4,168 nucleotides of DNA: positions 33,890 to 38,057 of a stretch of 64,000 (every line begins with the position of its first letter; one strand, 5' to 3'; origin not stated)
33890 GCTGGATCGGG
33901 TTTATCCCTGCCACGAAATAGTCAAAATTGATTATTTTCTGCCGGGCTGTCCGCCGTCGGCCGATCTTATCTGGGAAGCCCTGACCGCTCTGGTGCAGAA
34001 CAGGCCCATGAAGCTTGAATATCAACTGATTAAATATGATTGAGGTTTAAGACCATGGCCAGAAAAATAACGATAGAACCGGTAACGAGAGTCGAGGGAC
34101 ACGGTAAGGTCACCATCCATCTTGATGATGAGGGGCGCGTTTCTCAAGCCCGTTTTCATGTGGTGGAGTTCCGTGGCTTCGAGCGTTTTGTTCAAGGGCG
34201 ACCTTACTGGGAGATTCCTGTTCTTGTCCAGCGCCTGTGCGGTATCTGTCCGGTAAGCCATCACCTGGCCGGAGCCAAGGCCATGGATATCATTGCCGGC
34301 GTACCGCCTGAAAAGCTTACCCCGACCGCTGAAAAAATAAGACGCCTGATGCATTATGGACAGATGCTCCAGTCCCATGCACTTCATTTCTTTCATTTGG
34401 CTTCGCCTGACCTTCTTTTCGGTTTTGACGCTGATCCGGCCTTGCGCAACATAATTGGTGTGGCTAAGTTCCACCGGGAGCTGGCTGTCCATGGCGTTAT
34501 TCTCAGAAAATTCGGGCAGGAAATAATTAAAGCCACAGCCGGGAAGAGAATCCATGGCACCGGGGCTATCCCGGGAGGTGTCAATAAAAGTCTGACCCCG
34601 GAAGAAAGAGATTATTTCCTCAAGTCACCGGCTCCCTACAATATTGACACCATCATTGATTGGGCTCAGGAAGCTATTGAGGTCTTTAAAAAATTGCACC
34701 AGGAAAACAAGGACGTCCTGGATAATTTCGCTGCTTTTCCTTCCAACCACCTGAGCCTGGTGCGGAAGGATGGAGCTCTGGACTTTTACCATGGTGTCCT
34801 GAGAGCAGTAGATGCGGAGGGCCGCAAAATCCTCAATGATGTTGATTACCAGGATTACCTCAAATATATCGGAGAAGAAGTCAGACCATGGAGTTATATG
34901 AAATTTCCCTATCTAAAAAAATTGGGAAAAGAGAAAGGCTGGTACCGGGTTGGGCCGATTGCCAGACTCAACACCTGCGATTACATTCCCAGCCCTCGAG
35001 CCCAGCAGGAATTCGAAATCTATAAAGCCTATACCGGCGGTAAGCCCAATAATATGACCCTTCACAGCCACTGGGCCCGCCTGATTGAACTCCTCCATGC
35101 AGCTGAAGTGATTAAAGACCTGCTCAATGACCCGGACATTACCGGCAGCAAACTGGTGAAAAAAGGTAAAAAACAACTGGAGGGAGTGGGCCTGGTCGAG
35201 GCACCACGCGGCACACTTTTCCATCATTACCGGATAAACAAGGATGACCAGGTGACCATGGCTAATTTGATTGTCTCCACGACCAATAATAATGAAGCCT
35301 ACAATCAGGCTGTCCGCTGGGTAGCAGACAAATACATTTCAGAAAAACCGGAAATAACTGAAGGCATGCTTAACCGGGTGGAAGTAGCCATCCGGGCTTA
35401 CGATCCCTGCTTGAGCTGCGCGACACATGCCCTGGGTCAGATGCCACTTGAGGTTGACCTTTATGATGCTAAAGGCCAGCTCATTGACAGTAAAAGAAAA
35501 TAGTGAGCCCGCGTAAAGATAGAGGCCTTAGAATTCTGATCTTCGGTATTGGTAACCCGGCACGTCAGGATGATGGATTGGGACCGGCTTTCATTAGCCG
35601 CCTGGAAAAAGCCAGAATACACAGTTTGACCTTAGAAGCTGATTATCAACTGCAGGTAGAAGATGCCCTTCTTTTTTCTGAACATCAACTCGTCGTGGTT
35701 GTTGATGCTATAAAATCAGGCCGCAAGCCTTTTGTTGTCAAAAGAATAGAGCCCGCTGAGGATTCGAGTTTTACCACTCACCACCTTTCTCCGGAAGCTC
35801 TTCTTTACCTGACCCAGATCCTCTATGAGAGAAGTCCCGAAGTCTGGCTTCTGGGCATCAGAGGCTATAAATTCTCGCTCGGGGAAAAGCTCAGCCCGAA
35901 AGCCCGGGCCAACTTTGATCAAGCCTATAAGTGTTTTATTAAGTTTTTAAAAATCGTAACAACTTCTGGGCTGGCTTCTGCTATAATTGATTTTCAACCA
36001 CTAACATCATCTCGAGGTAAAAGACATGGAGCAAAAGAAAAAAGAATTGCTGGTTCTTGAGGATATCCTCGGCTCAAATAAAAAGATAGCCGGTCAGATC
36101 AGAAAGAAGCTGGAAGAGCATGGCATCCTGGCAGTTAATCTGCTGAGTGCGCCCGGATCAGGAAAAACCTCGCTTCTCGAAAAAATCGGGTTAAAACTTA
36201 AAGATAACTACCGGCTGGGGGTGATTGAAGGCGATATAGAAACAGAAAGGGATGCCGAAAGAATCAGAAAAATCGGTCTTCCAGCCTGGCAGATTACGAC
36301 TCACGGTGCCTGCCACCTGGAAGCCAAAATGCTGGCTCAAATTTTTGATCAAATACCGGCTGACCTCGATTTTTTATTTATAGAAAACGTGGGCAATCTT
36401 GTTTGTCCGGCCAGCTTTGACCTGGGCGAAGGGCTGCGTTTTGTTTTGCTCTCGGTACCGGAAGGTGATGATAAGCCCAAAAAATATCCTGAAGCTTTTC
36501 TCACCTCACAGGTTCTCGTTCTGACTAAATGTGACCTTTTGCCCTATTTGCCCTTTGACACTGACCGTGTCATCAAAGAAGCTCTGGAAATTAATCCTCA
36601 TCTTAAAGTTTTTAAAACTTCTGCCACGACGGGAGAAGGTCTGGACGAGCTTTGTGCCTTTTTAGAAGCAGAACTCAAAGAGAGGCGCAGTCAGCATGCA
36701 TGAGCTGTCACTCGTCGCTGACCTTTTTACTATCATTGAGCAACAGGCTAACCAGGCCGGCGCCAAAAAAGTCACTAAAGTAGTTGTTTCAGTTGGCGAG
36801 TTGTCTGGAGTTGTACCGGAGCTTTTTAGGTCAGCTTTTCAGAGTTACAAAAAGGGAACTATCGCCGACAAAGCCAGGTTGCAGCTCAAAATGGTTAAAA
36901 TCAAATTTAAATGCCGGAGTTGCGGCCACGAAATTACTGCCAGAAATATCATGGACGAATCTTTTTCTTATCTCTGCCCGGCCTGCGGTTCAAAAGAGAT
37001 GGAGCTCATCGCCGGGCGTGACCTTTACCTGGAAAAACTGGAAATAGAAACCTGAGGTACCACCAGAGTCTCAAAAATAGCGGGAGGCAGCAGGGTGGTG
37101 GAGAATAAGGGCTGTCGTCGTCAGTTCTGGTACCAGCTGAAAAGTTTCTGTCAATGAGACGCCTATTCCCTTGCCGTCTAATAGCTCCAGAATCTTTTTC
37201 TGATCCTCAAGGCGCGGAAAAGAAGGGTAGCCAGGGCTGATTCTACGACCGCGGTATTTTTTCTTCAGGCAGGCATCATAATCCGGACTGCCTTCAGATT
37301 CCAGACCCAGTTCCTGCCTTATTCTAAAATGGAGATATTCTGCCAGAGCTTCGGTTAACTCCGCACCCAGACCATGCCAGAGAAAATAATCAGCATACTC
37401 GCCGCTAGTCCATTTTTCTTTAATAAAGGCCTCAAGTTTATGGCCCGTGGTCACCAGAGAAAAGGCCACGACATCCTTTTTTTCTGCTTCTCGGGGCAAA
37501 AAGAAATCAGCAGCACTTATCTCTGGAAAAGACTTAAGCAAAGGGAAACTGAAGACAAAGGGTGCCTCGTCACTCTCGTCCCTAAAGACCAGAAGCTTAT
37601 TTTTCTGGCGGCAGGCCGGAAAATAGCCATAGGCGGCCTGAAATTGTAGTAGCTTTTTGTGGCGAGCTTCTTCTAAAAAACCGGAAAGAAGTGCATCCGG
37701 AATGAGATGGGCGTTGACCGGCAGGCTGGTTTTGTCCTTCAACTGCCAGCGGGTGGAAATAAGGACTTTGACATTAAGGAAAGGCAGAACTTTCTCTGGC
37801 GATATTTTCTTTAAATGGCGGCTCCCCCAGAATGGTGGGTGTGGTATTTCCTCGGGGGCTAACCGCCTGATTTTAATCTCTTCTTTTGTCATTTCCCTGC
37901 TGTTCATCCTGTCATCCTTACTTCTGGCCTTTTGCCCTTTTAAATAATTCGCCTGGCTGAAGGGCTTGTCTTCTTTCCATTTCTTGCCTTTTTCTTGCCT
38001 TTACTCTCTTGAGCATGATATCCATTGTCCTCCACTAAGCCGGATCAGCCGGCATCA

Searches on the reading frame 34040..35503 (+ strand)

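Call 78: search_protein_families(library=pfam, proteins=[window:34040-35503:+], max_evalue=0.00001)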
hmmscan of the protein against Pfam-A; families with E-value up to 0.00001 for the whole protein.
window:34040-35503:+ (487 aa): 1 family
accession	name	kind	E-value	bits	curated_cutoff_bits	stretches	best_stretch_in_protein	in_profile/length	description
PF00374.24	NiFeSe_Hases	-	7.4e-29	101.5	25.8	2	45-124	1-77/508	Nickel-dependent hydrogenase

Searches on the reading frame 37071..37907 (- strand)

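Call 78: search_protein_families(library=pfam, proteins=[window:37071-37907:-], max_evalue=0.00001)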
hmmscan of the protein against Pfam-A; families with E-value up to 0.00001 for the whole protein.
window:37071-37907:- (278 aa): 1 family
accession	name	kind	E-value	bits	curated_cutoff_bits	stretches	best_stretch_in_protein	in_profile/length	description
PF02965.22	Met_synt_B12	-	3.9e-32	112.2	25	1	66-278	38-255/273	Vitamin B12 dependent methionine synthase, activation domain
